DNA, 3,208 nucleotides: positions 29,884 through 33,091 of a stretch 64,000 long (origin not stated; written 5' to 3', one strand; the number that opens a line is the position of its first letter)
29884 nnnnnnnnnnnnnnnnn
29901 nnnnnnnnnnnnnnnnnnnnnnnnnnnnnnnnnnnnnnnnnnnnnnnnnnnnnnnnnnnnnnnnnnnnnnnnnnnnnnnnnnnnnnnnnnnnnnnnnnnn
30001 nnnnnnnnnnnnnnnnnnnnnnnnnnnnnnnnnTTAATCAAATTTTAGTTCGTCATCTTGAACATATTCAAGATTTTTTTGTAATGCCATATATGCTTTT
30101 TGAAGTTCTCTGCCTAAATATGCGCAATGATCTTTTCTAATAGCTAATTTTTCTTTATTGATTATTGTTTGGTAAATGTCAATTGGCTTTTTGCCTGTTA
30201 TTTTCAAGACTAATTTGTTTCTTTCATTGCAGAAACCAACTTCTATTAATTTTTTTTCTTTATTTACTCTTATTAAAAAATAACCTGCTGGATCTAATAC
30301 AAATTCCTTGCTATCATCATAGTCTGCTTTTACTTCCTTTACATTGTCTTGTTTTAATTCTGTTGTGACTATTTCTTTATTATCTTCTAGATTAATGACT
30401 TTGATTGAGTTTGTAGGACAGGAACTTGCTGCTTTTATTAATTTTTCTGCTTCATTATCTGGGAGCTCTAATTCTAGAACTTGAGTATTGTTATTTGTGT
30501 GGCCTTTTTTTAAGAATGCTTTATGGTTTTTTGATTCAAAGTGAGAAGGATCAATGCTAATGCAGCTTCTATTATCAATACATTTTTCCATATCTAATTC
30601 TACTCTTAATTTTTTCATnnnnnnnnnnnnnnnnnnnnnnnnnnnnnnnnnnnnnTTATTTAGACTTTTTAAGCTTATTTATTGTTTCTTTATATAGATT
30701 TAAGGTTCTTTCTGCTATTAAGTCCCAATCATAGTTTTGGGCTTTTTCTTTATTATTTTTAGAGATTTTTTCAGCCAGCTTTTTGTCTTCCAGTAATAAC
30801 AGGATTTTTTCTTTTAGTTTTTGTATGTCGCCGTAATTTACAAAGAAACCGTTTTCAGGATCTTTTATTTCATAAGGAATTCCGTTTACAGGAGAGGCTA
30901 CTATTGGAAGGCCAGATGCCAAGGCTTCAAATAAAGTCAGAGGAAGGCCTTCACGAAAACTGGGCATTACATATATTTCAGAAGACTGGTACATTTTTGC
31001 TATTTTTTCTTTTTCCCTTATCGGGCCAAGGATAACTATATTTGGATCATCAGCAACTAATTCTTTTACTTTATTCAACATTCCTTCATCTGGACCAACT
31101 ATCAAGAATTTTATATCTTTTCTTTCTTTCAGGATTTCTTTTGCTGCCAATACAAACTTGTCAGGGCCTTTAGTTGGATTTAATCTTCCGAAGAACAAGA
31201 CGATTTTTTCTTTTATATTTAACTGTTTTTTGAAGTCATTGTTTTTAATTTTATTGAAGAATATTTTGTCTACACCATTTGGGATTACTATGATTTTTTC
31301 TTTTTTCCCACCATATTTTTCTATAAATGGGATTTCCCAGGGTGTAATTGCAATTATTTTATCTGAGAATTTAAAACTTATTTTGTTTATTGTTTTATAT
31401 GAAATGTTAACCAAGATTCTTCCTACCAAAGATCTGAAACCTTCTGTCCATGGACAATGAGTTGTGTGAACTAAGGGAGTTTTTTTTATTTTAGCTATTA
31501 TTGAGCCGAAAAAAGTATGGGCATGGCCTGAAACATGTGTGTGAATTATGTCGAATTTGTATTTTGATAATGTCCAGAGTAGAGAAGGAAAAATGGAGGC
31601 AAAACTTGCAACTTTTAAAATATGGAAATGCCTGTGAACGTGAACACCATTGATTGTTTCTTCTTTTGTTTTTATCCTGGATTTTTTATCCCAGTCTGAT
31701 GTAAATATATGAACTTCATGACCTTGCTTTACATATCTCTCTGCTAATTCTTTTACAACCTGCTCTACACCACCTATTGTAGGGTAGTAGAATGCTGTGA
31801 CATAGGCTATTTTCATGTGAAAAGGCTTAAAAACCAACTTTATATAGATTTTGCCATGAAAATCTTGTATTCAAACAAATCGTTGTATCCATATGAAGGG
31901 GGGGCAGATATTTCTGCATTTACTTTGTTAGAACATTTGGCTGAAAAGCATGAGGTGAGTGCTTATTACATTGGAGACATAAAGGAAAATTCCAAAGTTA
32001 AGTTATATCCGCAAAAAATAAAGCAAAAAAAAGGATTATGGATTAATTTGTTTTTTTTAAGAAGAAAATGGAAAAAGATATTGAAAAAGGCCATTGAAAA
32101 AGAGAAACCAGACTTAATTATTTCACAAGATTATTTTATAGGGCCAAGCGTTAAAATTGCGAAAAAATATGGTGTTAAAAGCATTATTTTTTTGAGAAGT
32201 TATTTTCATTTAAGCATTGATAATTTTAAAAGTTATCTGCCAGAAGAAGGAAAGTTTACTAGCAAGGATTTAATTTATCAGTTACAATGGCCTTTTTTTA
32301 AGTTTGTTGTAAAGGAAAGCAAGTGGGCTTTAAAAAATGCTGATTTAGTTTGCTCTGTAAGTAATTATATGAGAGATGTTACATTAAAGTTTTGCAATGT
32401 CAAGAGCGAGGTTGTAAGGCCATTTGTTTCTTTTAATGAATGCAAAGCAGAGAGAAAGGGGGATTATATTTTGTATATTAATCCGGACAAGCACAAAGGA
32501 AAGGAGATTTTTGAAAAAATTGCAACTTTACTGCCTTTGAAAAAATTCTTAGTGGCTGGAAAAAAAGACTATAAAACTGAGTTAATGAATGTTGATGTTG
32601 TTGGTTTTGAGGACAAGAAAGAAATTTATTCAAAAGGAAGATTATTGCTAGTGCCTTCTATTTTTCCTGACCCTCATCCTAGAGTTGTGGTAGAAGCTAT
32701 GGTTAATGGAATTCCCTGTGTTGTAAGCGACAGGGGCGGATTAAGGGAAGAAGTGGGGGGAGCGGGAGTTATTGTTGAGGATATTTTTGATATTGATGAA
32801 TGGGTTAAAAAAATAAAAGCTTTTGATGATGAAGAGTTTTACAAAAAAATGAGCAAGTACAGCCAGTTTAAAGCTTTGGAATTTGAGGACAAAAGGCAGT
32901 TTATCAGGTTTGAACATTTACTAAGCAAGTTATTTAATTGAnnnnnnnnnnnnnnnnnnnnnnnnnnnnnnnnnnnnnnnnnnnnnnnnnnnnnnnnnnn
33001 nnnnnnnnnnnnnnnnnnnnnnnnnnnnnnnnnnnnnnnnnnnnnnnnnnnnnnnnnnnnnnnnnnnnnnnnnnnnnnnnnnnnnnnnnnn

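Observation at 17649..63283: Glycan-biosynthesis island of about 45 kb with eight radical SAM enzymes, five of them B12-dependent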

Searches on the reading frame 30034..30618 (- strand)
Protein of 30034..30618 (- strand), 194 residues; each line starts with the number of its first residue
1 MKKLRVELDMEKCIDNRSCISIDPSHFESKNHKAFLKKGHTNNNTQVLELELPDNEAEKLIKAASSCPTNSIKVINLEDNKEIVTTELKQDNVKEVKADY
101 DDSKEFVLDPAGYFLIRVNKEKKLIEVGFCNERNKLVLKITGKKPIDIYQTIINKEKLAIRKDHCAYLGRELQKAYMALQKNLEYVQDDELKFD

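Call 5: search_protein_families(library=pfam, proteins=[window:30034-30618:-], max_evalue=0.01)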
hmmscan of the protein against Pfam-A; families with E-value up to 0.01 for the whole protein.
window:30034-30618:- (194 aa): 3 families
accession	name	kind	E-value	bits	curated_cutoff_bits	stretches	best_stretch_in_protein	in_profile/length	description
PF14251.12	PterinBD-DUF4346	-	3.6e-20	73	29.6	1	108-188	1-86/86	PterinBD-DUF4346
PF13370.11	Fer4_13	-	3.2e-09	37.8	24.5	1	9-74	2-58/58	4Fe-4S single cluster domain of Ferredoxin I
PF13459.11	Fer4_15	-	3.1e-07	31.4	22.4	1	6-74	1-66/66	4Fe-4S single cluster domain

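Call 9: search_protein_families(library=ncbifam, proteins=[window:30034-30618:-], max_evalue=0.001)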
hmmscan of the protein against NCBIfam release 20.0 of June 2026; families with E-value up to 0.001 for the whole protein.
window:30034-30618:- (194 aa): 2 families
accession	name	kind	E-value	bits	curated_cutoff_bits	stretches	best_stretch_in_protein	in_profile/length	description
TIGR00284.1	TIGR00284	hypoth_equivalog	1.2e-16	60.4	256.65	1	71-191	385-497/497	dihydropteroate synthase-like protein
NF002128.0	PRK00964.1-6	equivalog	8.6e-16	58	568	1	100-189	281-369/390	tetrahydromethanopterin S-methyltransferase subunit A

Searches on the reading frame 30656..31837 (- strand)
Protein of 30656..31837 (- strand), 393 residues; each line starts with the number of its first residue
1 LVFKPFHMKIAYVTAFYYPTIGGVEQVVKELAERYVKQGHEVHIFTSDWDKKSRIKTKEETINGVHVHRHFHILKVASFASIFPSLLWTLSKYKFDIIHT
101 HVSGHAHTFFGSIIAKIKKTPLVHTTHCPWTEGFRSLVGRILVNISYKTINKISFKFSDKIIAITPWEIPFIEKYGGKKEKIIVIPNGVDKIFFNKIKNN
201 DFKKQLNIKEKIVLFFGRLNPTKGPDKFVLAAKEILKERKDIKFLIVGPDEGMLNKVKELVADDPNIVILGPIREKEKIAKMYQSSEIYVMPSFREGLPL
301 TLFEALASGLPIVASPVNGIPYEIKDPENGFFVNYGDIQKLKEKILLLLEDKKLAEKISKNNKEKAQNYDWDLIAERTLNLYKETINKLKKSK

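Call 6: search_protein_families(library=pfam, proteins=[window:30656-31837:-], max_evalue=0.01)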
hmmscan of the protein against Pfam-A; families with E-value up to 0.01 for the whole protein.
window:30656-31837:- (393 aa): 8 families
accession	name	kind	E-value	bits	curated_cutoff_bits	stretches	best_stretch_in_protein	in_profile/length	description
PF00534.26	Glycos_transf_1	-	9.1e-37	126.7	26.4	1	198-364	3-171/172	Glycosyl transferases group 1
PF13692.12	Glyco_trans_1_4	-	1.3e-31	110.2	27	1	211-351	2-142/142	Glycosyl transferases group 1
PF13439.12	Glyco_transf_4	-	5.5e-29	101.8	28.5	1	21-190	1-167/170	Glycosyltransferase Family 4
PF13579.12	Glyco_trans_4_4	-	3.2e-18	67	29.7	1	22-188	1-158/158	Glycosyl transferase 4-like domain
PF20706.3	GT4-conflict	-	9.1e-14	51.7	26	1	207-320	194-316/385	Family 4 Glycosyltransferase in conflict systems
PF13524.12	Glyco_trans_1_2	-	1.5e-08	35.2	25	1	235-372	9-136/144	Glycosyl transferase-like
PF13477.12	Glyco_trans_4_2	-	5e-06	27.2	23.4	1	27-163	12-137/139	Glycosyl transferase 4-like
PF08323.17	Glyco_transf_5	-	0.002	18.3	22.7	1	9-62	1-57/239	Starch synthase catalytic domain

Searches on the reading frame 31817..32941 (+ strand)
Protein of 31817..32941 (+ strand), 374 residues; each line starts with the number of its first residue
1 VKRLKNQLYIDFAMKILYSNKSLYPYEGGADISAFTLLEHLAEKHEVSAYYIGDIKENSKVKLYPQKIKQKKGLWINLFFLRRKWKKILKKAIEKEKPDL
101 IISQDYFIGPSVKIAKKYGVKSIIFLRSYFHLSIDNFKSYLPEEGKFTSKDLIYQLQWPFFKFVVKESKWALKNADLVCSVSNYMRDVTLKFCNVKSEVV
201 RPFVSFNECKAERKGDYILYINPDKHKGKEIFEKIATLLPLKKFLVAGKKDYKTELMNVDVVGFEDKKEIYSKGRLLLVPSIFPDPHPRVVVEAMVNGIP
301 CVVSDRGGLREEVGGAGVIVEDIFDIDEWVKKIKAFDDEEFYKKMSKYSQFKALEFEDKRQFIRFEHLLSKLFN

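Call 6: search_protein_families(library=pfam, proteins=[window:31817-32941:+], max_evalue=0.01)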
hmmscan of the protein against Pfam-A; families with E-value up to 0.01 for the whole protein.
window:31817-32941:+ (374 aa): 4 families
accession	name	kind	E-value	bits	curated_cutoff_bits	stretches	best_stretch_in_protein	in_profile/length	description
PF00534.26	Glycos_transf_1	-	3.7e-13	49.8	26.4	1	255-349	70-169/172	Glycosyl transferases group 1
PF13439.12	Glyco_transf_4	-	2.5e-12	47.6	28.5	1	28-201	2-163/170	Glycosyltransferase Family 4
PF13692.12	Glyco_trans_1_4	-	1.3e-11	45.4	27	1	242-334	34-137/142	Glycosyl transferases group 1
PF13579.12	Glyco_trans_4_4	-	0.0035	18.1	29.7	1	89-187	63-140/158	Glycosyl transferase 4-like domain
